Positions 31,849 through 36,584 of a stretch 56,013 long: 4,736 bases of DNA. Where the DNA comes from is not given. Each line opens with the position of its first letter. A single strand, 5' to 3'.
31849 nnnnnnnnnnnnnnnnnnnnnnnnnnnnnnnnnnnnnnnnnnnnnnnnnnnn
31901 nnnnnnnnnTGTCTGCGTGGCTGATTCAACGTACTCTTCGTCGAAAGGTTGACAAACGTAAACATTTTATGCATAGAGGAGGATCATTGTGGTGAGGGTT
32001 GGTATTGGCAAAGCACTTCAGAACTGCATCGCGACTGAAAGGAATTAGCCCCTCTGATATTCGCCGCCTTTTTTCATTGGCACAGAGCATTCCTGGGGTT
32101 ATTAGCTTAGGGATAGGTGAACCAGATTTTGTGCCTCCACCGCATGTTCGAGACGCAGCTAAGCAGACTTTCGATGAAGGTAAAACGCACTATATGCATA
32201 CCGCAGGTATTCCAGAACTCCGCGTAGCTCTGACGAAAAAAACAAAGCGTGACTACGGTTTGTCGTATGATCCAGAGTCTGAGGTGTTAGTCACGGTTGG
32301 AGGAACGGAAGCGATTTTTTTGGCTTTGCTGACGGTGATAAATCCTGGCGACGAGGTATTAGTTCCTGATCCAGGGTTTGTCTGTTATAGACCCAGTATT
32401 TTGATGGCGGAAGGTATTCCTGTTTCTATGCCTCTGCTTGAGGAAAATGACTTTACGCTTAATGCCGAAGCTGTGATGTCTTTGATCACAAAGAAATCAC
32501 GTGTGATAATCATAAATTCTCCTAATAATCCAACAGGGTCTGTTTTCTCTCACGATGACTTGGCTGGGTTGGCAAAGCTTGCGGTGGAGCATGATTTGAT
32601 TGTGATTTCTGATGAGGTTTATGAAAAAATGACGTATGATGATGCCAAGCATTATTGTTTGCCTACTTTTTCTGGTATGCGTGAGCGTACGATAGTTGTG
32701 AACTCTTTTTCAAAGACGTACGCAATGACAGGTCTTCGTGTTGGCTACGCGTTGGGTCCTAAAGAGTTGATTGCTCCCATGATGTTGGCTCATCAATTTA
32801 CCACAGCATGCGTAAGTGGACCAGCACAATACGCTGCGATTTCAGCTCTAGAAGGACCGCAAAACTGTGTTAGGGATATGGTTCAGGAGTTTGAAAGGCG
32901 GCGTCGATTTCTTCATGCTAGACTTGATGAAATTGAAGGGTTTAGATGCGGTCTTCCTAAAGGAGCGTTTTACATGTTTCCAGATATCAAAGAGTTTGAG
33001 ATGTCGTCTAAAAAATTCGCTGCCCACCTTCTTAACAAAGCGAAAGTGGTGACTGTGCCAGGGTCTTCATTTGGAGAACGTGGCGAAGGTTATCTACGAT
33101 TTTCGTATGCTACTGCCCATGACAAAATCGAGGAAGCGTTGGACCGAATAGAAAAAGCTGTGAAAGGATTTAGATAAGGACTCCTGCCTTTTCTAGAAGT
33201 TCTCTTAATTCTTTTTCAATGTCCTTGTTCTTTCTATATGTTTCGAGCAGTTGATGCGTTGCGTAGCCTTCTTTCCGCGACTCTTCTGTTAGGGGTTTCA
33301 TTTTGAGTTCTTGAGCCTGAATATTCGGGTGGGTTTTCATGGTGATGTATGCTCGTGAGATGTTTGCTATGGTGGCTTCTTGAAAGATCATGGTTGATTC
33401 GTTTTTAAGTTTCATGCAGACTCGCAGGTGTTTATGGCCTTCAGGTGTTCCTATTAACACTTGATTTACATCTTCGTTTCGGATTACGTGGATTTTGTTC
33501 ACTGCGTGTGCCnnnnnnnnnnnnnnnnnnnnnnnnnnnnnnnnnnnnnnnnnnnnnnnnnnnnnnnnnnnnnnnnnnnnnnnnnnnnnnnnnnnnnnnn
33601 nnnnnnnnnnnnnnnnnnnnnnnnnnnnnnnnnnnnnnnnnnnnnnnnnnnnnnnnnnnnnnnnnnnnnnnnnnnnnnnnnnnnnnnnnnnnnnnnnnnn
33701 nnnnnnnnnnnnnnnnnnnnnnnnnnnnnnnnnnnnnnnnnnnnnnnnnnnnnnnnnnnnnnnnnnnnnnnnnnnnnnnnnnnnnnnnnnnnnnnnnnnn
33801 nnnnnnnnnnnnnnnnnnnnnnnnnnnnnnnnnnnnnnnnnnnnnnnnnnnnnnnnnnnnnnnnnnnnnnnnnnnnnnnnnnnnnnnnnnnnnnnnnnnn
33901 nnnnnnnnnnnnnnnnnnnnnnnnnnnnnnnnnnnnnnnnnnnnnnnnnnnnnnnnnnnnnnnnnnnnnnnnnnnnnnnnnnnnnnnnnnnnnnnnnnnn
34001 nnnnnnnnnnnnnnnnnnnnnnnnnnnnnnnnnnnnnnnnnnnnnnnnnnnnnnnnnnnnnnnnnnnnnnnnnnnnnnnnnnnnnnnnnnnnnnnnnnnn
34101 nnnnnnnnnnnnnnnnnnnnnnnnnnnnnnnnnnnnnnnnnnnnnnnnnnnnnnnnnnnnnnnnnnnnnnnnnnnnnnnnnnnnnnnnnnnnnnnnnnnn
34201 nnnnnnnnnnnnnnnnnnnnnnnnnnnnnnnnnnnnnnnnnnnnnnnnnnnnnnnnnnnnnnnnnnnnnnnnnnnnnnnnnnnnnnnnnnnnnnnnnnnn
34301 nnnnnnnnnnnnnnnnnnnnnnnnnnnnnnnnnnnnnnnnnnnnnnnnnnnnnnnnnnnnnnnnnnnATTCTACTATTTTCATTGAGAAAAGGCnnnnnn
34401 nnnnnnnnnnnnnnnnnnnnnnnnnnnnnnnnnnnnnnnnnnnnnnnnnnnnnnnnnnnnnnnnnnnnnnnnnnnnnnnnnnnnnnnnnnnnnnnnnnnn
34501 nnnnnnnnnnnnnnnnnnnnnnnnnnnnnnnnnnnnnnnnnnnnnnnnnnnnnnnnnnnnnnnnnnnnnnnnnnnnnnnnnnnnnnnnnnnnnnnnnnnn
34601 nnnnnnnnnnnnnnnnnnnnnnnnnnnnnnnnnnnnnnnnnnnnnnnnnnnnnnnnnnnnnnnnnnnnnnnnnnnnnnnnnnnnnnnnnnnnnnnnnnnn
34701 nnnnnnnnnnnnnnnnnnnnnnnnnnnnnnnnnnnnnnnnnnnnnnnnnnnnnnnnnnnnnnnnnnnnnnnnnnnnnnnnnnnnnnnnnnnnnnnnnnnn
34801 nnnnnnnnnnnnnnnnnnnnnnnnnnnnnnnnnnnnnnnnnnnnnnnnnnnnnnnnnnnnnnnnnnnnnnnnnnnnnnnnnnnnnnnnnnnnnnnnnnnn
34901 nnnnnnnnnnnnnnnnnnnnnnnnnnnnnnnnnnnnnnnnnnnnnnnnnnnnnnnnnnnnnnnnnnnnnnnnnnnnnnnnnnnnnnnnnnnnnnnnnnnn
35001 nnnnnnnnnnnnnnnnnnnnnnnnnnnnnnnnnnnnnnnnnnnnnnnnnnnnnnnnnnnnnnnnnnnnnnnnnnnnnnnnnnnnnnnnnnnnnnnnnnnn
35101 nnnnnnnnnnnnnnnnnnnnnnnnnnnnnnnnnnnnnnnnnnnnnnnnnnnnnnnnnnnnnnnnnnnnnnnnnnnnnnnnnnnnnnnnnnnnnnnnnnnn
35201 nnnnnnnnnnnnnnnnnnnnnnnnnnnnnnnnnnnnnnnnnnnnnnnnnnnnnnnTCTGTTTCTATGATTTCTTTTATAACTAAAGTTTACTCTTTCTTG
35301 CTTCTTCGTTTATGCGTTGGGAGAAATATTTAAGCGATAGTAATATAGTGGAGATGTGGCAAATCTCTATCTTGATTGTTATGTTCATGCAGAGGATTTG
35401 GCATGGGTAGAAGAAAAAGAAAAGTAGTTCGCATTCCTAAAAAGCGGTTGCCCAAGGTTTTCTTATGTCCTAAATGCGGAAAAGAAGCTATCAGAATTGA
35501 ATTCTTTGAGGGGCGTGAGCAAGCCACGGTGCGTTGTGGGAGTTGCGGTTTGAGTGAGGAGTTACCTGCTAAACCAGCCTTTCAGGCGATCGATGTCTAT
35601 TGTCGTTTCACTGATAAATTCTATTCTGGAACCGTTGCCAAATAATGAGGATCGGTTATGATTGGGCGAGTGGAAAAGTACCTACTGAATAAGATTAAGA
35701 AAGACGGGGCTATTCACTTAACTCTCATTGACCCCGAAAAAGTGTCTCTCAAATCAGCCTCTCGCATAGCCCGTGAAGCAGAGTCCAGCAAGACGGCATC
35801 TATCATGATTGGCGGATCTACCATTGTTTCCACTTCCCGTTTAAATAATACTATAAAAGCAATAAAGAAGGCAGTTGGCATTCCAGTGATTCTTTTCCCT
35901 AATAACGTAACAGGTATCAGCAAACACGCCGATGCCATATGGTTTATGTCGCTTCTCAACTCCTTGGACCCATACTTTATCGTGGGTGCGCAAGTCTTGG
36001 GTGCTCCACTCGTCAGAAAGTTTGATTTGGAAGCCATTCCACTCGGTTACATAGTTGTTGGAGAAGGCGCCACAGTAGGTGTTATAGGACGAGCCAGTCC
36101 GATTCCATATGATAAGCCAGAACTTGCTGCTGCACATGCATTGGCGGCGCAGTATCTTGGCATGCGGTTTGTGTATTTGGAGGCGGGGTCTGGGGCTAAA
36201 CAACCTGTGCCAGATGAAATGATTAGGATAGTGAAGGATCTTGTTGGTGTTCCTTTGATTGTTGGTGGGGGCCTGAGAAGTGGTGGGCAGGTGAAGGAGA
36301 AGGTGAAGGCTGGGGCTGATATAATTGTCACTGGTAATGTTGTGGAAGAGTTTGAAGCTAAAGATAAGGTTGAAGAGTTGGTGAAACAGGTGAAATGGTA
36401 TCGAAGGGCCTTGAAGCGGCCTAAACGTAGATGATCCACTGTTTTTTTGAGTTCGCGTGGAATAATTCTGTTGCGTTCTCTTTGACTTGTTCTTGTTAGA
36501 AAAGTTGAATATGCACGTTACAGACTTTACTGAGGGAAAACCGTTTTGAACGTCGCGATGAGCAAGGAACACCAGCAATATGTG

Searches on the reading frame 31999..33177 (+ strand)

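Call 57: search_protein_families(library=pfam, proteins=[window:31999-33177:+], max_evalue=1e-8)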
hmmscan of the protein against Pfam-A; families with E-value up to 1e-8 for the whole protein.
window:31999-33177:+ (392 aa): 2 families
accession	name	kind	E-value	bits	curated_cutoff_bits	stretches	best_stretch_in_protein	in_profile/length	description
PF00155.27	Aminotran_1_2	-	3.1e-77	260.6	19.7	1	33-384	2-361/361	Aminotransferase class I and II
PF01041.23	DegT_DnrJ_EryC1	-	6.9e-09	35.8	19.8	0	95-205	41-145/360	DegT/DnrJ/EryC1/StrS aminotransferase family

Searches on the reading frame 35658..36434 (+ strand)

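Call 58: search_protein_families(library=pfam, proteins=[window:35658-36434:+], max_evalue=1e-8)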
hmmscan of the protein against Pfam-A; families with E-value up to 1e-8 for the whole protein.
window:35658-36434:+ (258 aa): 1 family
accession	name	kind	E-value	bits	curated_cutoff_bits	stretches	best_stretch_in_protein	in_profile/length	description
PF01884.23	PcrB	-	1.4e-59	201.7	23.9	1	17-243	7-224/226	PcrB family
